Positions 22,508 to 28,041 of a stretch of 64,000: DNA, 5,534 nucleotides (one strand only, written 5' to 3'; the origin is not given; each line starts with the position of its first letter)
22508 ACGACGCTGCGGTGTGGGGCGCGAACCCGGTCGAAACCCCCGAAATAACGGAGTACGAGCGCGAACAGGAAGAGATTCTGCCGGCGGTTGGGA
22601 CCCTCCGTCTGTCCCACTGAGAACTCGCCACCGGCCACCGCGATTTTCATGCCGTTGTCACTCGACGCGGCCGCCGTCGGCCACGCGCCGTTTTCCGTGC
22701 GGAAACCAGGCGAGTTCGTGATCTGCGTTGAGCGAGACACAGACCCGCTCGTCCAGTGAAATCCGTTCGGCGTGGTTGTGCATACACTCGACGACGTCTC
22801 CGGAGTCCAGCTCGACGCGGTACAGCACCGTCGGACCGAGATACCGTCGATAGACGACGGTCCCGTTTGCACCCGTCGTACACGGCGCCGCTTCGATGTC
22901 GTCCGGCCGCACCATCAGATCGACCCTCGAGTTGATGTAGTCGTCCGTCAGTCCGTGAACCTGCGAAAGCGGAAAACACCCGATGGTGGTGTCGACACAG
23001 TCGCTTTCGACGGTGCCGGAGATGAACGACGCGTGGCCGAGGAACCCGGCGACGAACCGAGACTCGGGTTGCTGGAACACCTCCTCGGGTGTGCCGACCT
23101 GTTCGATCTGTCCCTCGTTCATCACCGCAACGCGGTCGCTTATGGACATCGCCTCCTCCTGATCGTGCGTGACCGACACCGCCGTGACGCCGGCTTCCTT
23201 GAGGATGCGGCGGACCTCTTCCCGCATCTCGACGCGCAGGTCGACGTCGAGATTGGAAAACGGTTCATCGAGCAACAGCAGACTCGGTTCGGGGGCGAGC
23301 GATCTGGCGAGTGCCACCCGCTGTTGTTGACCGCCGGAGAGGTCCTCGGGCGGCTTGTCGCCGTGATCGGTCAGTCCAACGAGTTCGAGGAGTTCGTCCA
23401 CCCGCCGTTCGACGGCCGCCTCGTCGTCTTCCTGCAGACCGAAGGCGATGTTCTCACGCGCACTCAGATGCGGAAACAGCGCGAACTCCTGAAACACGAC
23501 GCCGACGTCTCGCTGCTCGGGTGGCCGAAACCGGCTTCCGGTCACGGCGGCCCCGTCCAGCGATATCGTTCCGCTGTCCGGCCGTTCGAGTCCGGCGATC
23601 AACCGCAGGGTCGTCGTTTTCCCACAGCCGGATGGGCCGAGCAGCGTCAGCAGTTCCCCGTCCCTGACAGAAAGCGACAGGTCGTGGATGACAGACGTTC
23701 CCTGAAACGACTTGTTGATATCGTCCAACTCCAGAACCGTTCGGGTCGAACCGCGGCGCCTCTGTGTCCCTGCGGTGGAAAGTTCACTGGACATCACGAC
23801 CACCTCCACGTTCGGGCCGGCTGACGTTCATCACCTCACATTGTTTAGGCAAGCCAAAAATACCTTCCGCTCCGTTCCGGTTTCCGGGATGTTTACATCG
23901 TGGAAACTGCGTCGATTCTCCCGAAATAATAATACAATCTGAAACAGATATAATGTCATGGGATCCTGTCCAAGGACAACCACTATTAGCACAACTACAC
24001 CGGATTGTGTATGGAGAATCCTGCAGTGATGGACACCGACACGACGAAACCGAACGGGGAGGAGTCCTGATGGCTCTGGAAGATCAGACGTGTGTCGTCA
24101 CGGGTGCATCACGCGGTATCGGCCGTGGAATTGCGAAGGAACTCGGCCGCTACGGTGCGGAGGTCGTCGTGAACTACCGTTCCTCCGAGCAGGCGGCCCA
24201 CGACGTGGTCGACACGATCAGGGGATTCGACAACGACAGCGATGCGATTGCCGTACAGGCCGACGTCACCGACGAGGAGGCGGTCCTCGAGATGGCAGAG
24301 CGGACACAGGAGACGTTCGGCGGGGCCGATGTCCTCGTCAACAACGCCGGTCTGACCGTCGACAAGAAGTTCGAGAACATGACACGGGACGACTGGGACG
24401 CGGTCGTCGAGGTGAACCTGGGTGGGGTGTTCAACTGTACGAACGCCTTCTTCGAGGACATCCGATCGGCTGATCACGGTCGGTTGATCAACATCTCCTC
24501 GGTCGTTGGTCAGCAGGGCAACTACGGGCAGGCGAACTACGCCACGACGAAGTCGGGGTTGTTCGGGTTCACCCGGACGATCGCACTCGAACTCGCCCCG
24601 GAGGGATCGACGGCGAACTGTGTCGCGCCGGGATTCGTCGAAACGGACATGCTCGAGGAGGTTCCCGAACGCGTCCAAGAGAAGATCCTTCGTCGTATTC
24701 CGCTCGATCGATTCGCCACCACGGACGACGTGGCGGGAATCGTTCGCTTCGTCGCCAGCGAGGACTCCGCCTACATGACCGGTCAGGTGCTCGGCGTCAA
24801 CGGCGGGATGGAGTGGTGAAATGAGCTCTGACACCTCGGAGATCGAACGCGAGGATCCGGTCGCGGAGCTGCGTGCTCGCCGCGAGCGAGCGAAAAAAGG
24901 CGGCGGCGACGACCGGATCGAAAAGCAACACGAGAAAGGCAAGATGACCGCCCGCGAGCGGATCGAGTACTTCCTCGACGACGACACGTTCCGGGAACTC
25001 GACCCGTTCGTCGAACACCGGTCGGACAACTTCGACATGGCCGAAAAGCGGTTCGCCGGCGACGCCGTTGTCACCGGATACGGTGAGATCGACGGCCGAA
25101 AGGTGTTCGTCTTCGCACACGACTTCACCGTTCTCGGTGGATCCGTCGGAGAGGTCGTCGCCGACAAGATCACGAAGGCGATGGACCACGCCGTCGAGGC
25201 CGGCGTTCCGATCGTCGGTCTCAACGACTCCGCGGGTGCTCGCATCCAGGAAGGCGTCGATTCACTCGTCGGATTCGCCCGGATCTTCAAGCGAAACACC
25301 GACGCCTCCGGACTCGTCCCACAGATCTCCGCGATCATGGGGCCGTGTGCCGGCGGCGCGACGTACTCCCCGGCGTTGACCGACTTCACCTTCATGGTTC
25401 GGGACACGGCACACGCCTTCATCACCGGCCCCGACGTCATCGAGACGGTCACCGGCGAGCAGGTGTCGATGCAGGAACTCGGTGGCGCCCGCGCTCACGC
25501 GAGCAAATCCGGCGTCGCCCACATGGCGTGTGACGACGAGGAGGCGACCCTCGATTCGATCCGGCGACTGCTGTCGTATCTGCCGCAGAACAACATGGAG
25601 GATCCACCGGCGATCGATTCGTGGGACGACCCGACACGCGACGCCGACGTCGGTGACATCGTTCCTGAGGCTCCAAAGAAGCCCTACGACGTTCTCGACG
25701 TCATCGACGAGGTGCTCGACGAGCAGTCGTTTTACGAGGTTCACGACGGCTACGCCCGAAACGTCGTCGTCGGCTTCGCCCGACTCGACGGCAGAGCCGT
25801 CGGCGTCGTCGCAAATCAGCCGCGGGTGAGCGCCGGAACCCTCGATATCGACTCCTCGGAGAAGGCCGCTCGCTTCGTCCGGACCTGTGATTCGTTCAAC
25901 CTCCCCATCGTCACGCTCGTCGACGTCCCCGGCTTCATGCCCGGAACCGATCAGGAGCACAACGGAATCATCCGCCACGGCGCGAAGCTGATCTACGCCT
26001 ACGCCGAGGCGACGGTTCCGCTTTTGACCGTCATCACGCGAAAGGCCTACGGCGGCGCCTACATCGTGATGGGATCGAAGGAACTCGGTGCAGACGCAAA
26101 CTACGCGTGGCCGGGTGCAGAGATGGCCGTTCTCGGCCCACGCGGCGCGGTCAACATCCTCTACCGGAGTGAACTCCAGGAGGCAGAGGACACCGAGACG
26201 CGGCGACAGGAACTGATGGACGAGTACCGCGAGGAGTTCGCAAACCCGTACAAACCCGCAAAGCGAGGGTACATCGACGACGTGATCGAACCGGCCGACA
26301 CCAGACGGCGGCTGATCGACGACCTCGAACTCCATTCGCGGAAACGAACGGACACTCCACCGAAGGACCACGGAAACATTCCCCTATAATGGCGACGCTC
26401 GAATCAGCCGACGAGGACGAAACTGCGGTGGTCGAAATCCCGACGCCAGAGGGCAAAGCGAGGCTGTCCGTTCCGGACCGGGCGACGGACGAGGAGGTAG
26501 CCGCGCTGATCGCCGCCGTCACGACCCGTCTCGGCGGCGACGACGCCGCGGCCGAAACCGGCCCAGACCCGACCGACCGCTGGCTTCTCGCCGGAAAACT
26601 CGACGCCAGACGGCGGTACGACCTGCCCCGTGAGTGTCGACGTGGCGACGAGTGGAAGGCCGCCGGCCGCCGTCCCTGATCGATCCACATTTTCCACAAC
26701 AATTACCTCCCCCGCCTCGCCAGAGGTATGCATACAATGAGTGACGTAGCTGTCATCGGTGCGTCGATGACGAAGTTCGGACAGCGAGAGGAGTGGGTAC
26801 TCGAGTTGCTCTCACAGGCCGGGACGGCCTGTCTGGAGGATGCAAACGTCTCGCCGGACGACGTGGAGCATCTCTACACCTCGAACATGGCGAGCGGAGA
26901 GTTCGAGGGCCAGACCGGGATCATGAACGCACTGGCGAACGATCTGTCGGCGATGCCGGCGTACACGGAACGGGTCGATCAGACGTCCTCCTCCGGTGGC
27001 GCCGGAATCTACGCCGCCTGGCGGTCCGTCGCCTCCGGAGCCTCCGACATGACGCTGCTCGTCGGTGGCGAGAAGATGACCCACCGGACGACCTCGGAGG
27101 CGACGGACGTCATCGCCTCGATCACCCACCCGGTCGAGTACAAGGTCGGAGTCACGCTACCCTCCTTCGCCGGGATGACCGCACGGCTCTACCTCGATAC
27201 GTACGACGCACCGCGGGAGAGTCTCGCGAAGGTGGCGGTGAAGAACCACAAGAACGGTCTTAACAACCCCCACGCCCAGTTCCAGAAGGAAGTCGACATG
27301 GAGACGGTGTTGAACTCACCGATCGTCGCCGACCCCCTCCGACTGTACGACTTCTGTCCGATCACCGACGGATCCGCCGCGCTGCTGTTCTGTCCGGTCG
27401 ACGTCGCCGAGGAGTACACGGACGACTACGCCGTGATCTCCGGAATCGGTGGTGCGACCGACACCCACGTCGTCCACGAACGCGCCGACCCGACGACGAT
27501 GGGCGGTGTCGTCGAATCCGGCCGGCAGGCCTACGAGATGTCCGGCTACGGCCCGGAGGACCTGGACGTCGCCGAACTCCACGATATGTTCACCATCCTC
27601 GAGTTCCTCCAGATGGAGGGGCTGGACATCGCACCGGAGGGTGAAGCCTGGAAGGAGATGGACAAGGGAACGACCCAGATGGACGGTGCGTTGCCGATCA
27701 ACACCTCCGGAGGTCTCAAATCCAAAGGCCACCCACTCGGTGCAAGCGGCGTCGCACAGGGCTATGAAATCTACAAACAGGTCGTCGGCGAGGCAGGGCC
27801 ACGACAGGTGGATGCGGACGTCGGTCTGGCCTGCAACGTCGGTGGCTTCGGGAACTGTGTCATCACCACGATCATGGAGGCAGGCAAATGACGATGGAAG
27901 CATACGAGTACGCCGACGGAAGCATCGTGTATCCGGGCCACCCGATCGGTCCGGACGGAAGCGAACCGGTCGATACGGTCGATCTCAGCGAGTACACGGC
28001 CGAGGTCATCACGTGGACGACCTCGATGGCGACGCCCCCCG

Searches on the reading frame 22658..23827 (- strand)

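Call 50: search_protein_families(library=pfam, proteins=[window:22658-23827:-])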
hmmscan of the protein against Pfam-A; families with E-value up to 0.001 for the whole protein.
window:22658-23827:- (389 aa): 4 families
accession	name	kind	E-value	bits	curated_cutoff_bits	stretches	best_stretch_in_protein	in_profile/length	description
PF00005.33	ABC_tran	-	7.5e-38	130.7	25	1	48-190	2-136/137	ABC transporter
PF08402.16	TOBE_2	-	2.1e-12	47.4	21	1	304-371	1-73/76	TOBE domain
PF13304.12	AAA_21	-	6.9e-07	30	27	1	125-223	199-300/304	AAA domain, putative AbiEii toxin, Type IV TA system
PF13191.12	AAA_16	-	0.00036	21.5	32.6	0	53-187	18-139/167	AAA ATPase domain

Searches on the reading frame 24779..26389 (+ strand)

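Call 50: search_protein_families(library=pfam, proteins=[window:24779-26389:+])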
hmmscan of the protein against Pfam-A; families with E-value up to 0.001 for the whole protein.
window:24779-26389:+ (536 aa): 3 families
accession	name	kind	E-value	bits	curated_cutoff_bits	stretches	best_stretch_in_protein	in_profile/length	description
PF01039.27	Carboxyl_trans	-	6.4e-197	655.5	22.3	1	49-534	1-493/493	Carboxyl transferase domain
PF03255.19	ACCA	-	6.3e-13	49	23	1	306-471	69-240/310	Acetyl co-enzyme A carboxylase carboxyltransferase-like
PF06833.16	MdcE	-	6.6e-05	23.2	32.7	1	374-463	27-116/196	Malonate decarboxylase gamma subunit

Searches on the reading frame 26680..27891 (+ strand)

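Call 50: search_protein_families(library=pfam, proteins=[window:26680-27891:+])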
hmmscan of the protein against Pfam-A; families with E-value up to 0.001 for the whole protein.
window:26680-27891:+ (403 aa): 3 families
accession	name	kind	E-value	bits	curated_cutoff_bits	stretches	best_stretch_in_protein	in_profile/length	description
PF00108.29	Thiolase_N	-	2.3e-56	191.5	26.4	1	23-239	1-258/260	Thiolase, N-terminal domain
PF22691.2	Thiolase_C_1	-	1.9e-44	151.3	28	1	257-400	1-143/144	Thiolase C-terminal domain-like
PF02803.24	Thiolase_C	-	1.6e-06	28.2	27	1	270-395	16-120/123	Thiolase, C-terminal domain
